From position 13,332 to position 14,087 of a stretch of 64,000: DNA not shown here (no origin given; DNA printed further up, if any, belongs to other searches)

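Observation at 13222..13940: GG-terminated 81-aa MoaD/ubiquitin-like ORF coupled to an uncharacterised membrane-anchored protein, with no E1, MoaE or ThiG partner nearby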

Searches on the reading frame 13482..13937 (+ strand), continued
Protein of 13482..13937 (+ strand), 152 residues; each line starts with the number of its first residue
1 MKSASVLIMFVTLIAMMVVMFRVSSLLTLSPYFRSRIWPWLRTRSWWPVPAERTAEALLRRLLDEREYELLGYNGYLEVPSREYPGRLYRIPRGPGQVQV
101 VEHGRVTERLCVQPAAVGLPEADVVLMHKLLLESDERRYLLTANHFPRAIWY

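Call 67: list_cluster_members(proteins=[P0247, P0283, P0313, P0319, P0353, P0386, P0260, P0304, P0325, P0310])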
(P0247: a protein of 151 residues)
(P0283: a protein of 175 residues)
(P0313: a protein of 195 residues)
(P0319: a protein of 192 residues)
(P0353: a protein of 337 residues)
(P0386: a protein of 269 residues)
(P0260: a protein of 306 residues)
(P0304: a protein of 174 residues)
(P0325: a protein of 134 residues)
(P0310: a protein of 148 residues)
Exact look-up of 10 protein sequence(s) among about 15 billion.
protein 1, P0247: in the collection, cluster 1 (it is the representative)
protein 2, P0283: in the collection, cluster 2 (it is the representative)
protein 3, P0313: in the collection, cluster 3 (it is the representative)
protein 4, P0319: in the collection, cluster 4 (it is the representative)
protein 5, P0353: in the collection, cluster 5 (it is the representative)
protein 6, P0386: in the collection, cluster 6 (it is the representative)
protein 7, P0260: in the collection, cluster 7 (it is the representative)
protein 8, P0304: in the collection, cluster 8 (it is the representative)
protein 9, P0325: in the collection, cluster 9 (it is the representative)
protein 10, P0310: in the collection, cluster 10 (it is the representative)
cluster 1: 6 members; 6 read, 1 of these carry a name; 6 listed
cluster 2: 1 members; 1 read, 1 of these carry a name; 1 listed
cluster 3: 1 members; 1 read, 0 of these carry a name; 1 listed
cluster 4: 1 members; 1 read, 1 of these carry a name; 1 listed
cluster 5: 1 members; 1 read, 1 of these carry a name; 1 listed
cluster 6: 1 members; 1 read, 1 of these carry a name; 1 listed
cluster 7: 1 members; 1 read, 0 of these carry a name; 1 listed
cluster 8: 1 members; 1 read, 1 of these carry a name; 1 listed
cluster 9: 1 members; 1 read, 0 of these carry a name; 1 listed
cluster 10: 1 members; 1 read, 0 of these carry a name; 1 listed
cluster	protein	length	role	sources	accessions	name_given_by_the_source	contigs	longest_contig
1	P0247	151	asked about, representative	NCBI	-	-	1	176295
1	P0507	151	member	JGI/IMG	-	hypothetical protein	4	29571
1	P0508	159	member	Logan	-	-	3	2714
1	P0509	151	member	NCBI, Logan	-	-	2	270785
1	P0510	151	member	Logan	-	-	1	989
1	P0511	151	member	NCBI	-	-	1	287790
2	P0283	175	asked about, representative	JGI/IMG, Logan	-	hypothetical protein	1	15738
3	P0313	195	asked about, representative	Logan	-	-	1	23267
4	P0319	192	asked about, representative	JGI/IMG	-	hypothetical protein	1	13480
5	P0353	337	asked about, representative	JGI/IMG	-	response regulator NasT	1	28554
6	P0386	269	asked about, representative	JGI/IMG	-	hypothetical protein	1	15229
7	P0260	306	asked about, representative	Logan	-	-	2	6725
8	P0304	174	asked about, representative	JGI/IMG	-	hypothetical protein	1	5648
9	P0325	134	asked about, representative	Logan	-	-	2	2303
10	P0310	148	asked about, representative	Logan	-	-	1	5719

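Call 68: find_encoding_contigs(protein=P0353, flank=5000, max_places=1)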
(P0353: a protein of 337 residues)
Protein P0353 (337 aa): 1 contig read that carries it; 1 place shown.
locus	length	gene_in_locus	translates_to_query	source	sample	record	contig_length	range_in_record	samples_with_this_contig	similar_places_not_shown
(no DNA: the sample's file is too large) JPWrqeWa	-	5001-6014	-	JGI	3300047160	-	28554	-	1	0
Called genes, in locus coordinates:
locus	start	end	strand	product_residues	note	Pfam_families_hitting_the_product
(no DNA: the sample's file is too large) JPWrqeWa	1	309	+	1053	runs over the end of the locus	PF00929:RNase_T, PF13307:Helicase_C_2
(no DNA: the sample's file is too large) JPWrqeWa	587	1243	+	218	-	-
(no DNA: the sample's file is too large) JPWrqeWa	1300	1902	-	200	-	PF06966:DUF1295 (weak), PF04191:PEMT, PF04140:ICMT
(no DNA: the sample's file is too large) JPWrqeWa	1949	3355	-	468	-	PF01565:FAD_binding_4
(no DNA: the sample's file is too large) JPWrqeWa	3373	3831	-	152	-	-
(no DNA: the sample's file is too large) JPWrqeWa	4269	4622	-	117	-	PF07366:SnoaL, PF13577:SnoaL_4, PF12680:SnoaL_2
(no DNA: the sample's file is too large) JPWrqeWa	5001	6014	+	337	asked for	PF00072:Response_reg, PF03861:ANTAR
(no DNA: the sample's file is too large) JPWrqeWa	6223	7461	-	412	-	PF07992:Pyr_redox_2, PF00070:Pyr_redox (weak), PF18267:Rubredoxin_C (weak)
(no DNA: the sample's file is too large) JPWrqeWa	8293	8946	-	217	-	PF19681:DUF6183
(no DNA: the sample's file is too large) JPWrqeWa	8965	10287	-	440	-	PF13576:Pentapeptide_3 (faint), PF00805:Pentapeptide, PF13599:Pentapeptide_4 (weak), PF00805:Pentapeptide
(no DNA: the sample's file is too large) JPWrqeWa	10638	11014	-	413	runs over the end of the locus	-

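Call 74: search_solved_structures(query=A3, max_evalue=10)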
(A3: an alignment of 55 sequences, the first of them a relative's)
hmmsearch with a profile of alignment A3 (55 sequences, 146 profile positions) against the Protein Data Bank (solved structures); distinct sequences matched with E-value up to 10: 2.
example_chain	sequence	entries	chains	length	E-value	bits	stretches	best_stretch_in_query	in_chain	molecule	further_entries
3nrv_A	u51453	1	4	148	0.15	14.8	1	53-89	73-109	Putative transcriptional regulator (MarR/EmrR family)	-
9e5c_5o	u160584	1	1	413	1.7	11.3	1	20-66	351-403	FAP120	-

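Call 82: search_protein_families(library=pfam, alignment_id=A3, max_evalue=5)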
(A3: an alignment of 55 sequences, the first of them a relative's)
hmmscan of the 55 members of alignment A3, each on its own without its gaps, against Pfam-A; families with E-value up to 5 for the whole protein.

A. member 1, P0247 (151 aa): 2 families
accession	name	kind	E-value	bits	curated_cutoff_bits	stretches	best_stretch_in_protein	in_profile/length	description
PF12464.13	Mac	-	0.11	13.2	22.1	1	39-62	27-51/53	Maltose acetyltransferase hexapeptide capping motif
PF19832.4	DUF6313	-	0.13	12.5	25.8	1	37-75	118-156/182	Family of unknown function (DUF6313)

B. families by the number of members that match (of 55 scanned): 44 families (the first 25 are shown)
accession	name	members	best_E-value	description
PF00072.30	Response_reg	4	5.5e-22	Response regulator receiver domain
PF00805.28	Pentapeptide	3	1.9e-31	Pentapeptide repeats (8 copies)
PF03861.19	ANTAR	3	6.4e-18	ANTAR domain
PF13599.13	Pentapeptide_4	3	1.2e-10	Pentapeptide repeat region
PF13576.12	Pentapeptide_3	3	7.1e-10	Pentapeptide repeats (9 copies)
PF25296.1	Decapeptide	3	0.00063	Decapeptide repeat region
PF04552.19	Sigma54_DBD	2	1.9e-11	Sigma-54, DNA binding domain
PF19487.4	DUF6023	2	0.012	Family of unknown function (DUF6023)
PF14066.11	DUF4256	2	0.093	Protein of unknown function (DUF4256)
PF16967.11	TcfC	2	0.2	E-set like domain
PF00309.25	Sigma54_AID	1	9.6e-07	Sigma-54 factor, Activator interacting domain (AID)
PF12773.13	DZR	1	0.00011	Double zinc ribbon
PF10784.15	Plasmid_stab_B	1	0.0017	Plasmid stability protein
PF12555.13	SteA-like_C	1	0.011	SteA-like C-terminal domain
PF01455.23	HupF_HypC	1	0.012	HupF/HypC family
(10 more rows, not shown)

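Call 88: search_protein_families(library=pfam, proteins=[L091:10033-12453:+, L098:466-1119:+, L164:4182-5447:+, L117:691-2025:+, L114:6558-7388:+, L135:6832-7326:-, L139:3362-5190:+], max_evalue=0.0001)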
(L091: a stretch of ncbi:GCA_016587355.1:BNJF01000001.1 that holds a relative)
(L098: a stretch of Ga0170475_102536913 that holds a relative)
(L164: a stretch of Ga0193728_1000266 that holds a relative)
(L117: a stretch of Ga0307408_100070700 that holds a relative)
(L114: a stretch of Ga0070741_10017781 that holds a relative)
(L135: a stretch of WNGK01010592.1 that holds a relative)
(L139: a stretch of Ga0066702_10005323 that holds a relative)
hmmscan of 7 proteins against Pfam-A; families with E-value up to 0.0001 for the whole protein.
L091:10033-12453:+ (807 aa): 4 families
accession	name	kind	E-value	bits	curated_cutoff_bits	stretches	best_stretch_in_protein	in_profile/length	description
PF00069.31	Pkinase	-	1.4e-36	126.7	31.7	1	127-370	1-251/263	Protein kinase domain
PF07714.23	PK_Tyr_Ser-Thr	-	2e-23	83.5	23.1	1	130-386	4-238/258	Protein tyrosine and serine/threonine kinase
PF13458.12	Peripla_BP_6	-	7.8e-20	72.3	31.7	1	594-806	13-212/343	Periplasmic binding protein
PF01094.35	ANF_receptor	-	1.9e-15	57.2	25.4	1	605-804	4-197/353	Receptor family ligand binding region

L098:466-1119:+ (217 aa): 2 families
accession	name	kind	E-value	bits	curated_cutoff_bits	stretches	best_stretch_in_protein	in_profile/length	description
PF00132.30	Hexapep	-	2.5e-13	49.5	27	1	120-153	1-34/36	Bacterial transferase hexapeptide (six repeats)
PF06426.19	SATase_N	-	2.9e-06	28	21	1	3-37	68-102/105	Serine acetyltransferase, N-terminal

L164:4182-5447:+ (421 aa): 5 families
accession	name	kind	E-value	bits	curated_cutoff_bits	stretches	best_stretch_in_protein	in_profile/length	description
PF02518.31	HATPase_c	-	4.8e-31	107.9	26.4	1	297-417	1-108/111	Histidine kinase-, DNA gyrase B-, and HSP90-like ATPase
PF00512.31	HisKA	-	5.3e-13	49.2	26.9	1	184-250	2-65/66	His Kinase A (phospho-acceptor) domain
PF13492.12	GAF_3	-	3.6e-09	37.5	27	1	30-170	5-129/129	GAF domain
PF13185.12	GAF_2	-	9.4e-09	36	28.6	1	27-168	4-135/136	GAF domain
PF01590.32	GAF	-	7.9e-08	33.3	22.4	1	27-168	2-133/133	GAF domain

L117:691-2025:+ (444 aa): 4 families
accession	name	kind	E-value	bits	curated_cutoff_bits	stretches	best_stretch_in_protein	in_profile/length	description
PF00534.26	Glycos_transf_1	-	5.4e-19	68.8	26.4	1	259-415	11-159/172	Glycosyl transferases group 1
PF13692.12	Glyco_trans_1_4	-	5.4e-15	56.3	27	1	271-413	9-141/142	Glycosyl transferases group 1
PF13439.12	Glyco_transf_4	-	3.5e-09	37.4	28.5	1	39-242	1-170/170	Glycosyltransferase Family 4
PF20706.3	GT4-conflict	-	1e-07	31.8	26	1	262-380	196-312/385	Family 4 Glycosyltransferase in conflict systems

L114:6558-7388:+ (276 aa): 1 family
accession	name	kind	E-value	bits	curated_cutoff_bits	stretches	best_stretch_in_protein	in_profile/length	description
PF00582.32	Usp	-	1.2e-17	65.2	24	2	150-273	3-141/141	Universal stress protein family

L135:6832-7326:- (164 aa): 1 family
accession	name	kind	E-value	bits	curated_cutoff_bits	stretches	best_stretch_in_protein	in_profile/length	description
PF19928.4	DUF6391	-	1.3e-42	145.6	33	1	11-146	1-134/134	Domain of unknown function (DUF6391)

L139:3362-5190:+ (609 aa): 6 families
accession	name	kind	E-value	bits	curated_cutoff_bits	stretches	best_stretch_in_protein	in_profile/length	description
PF00069.31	Pkinase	-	8.5e-34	117.6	31.7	1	51-259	1-198/263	Protein kinase domain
PF07714.23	PK_Tyr_Ser-Thr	-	1.5e-20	74.1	23.1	1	53-254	3-200/258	Protein tyrosine and serine/threonine kinase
PF13240.11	Zn_Ribbon_1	-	1.8e-07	31.2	25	1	3-24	2-23/23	zinc-ribbon domain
PF01636.29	APH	-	2.6e-05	24.5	23.2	0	166-205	154-198/239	Phosphotransferase enzyme family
PF24463.1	DUF7577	-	4.8e-05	23.3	28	1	3-24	5-26/27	Domain of unknown function (DUF7577)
PF13248.11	Zn_ribbon_3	-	6.1e-05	22.8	27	1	2-24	4-26/26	zinc-ribbon domain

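Call 101: find_related_loci(query=A4, collection=viral_contigs, flank=5000)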
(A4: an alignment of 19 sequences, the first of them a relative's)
Query A4 (151 aa) in viral_contigs; peptide patterns used: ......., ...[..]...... (x = any residue, [..] = any of these).
86 stretches matched a pattern, but none encodes a relative of the query by tblastn (E <= 1e-3).
